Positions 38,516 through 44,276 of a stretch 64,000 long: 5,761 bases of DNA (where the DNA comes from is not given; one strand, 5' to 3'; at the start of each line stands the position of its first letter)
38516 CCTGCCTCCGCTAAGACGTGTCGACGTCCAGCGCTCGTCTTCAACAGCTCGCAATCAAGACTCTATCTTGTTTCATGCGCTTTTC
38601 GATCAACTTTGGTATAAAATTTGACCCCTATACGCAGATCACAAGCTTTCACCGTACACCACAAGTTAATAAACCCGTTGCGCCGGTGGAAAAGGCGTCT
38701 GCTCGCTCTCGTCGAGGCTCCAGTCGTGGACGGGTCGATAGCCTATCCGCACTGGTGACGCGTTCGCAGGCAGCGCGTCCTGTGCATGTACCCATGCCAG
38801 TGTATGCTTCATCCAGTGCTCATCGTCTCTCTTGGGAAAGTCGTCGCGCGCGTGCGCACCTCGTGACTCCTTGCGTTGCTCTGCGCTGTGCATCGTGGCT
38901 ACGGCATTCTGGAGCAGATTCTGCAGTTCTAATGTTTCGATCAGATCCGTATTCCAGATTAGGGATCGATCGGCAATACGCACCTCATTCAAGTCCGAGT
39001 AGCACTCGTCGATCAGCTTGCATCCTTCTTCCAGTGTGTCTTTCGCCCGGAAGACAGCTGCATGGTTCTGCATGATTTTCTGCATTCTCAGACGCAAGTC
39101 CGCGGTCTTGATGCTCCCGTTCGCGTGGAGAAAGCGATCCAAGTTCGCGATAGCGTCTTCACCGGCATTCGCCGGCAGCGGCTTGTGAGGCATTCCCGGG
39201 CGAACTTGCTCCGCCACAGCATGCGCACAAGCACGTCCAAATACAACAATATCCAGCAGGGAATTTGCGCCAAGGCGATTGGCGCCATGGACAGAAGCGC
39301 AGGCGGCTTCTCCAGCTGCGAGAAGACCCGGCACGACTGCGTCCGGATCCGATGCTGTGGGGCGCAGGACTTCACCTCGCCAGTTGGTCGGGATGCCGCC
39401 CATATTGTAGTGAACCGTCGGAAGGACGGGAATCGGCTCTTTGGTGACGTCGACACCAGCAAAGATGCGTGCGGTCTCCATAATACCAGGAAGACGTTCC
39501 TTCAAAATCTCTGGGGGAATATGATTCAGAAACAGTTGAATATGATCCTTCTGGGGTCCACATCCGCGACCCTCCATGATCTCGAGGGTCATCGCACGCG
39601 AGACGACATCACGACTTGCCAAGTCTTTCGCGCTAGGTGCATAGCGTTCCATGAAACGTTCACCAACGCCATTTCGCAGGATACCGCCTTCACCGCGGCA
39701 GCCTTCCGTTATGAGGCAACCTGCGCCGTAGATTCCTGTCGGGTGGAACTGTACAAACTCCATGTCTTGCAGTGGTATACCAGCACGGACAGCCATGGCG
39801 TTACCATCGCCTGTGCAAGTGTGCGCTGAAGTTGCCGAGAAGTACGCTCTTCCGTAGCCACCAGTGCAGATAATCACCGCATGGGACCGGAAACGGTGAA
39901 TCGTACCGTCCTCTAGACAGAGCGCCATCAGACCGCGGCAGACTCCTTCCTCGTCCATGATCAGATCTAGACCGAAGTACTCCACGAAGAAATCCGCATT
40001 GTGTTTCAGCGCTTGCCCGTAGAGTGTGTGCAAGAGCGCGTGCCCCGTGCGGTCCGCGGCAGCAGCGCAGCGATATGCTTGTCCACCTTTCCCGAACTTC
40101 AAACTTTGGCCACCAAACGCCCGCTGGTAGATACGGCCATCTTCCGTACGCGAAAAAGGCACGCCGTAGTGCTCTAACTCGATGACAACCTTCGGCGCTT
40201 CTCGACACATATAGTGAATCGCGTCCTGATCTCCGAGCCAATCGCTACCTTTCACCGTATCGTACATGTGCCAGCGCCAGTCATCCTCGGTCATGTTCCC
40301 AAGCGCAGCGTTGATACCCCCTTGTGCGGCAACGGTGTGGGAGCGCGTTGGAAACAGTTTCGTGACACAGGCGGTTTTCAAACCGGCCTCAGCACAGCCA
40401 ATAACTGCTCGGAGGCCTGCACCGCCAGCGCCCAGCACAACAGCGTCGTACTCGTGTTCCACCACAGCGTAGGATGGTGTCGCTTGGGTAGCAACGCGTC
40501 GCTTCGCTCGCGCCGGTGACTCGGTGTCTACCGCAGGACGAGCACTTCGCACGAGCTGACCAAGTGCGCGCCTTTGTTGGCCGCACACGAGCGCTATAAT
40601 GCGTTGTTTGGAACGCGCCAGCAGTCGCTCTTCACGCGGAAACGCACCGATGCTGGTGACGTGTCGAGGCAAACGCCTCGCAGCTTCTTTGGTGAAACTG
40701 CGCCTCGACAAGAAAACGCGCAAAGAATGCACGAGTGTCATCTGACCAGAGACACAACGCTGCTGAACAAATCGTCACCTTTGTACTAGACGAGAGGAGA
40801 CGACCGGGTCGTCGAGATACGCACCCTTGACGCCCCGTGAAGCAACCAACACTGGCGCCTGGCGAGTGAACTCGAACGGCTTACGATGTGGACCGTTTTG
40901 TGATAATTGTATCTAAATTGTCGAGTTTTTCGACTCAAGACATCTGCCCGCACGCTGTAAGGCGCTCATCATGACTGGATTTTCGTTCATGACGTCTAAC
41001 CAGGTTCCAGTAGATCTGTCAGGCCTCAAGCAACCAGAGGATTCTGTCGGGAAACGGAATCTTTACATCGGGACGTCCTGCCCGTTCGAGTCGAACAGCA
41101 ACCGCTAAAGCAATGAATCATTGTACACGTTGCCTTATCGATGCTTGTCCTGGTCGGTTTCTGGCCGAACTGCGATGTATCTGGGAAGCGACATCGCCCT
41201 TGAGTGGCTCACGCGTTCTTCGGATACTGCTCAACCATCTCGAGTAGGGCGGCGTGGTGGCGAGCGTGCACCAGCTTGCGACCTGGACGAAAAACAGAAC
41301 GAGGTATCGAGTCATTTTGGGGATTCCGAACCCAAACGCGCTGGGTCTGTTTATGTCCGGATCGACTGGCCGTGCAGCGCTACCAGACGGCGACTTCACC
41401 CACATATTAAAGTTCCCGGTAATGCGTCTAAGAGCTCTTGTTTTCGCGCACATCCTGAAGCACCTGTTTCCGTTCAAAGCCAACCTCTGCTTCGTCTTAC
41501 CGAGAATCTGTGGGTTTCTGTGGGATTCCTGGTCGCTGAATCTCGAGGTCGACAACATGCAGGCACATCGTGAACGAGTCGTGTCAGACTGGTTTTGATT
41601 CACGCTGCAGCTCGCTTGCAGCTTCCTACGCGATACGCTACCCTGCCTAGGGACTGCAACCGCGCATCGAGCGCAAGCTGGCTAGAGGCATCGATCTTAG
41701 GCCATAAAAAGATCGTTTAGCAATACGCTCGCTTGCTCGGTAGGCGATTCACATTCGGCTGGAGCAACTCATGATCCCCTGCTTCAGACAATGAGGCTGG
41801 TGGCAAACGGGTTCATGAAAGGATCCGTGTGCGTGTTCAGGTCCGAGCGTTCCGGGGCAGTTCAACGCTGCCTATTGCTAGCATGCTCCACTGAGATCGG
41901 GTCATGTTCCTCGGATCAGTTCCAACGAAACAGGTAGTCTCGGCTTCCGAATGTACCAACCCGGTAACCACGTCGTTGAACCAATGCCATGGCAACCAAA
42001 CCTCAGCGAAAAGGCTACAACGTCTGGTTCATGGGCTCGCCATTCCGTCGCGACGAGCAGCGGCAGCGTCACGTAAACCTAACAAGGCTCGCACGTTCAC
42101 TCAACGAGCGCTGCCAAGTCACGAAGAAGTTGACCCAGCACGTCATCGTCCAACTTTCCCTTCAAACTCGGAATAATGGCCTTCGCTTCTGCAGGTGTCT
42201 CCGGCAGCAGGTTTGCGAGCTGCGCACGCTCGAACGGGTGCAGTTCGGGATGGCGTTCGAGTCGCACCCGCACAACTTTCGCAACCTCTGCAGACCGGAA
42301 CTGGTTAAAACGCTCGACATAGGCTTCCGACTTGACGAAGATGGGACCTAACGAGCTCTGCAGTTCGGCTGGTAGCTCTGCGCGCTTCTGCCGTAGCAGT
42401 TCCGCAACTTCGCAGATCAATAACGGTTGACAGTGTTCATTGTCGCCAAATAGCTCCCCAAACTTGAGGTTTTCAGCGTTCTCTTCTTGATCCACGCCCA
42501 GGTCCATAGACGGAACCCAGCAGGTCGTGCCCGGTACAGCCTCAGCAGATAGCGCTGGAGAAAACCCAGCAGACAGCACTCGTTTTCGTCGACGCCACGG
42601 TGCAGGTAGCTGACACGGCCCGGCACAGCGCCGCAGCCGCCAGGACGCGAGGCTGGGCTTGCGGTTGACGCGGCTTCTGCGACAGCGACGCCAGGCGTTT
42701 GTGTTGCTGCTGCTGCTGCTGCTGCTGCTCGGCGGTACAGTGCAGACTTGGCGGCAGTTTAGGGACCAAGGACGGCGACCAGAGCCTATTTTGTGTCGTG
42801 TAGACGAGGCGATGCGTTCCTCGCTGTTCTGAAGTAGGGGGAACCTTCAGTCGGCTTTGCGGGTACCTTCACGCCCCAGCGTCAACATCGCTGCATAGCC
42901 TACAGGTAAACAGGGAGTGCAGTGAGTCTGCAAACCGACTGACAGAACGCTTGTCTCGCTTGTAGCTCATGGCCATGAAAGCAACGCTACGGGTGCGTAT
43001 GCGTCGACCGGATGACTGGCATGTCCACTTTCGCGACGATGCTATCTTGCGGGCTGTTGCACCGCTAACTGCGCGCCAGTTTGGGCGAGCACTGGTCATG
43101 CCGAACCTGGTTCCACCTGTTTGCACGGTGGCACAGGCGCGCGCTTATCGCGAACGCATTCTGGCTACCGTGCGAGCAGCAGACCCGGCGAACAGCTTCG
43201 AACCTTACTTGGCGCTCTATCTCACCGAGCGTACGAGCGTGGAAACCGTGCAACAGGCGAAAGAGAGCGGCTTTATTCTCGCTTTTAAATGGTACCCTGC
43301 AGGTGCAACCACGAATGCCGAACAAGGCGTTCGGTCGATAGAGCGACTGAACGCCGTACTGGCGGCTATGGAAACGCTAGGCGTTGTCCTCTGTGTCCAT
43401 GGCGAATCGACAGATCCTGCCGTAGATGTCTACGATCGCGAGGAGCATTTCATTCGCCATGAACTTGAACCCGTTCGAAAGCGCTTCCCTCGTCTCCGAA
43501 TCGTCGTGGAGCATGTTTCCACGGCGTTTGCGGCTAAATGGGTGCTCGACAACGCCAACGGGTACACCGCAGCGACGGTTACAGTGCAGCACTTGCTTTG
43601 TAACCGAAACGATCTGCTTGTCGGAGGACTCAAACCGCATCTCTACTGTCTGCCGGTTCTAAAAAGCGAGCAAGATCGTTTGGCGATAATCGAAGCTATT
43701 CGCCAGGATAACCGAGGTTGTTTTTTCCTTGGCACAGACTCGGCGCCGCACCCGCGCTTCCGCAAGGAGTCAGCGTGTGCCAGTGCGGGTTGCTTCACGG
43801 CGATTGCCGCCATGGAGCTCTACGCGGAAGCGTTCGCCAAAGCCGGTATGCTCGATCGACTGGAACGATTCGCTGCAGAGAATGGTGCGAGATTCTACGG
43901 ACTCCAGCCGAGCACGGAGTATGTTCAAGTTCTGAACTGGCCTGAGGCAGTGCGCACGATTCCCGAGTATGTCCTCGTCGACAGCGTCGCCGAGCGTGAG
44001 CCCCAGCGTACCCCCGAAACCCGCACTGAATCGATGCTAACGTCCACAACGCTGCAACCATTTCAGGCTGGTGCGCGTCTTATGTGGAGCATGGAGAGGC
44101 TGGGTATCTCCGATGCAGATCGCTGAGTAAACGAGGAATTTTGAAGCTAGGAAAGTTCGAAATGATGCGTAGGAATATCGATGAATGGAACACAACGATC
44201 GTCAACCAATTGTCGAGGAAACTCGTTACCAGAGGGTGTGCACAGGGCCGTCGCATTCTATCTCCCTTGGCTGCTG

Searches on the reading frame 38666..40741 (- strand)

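Call 9: search_protein_families(library=pfam, proteins=[window:38666-40741:-], max_evalue=0.001)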
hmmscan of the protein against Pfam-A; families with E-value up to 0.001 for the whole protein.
window:38666-40741:- (691 aa): 2 families
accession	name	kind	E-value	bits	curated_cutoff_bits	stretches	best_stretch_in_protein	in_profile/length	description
PF00890.30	FAD_binding_2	-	1.9e-120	403.3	20.4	1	99-495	1-414/414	FAD binding domain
PF02910.25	Succ_DH_flav_C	-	1.1e-45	155.1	20.8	1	550-691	1-130/130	Fumarate reductase flavoprotein C-term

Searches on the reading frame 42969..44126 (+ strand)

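Call 9: search_protein_families(library=pfam, proteins=[window:42969-44126:+], max_evalue=0.001)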
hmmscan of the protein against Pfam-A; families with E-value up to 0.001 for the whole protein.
window:42969-44126:+ (385 aa): 2 families
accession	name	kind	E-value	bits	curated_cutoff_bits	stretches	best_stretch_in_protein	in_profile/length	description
PF01979.26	Amidohydro_1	-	5.4e-14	52.6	25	1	16-314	8-302/345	Amidohydrolase family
PF04909.20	Amidohydro_2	-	0.00038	20.7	26.4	1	57-186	62-182/289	Amidohydrolase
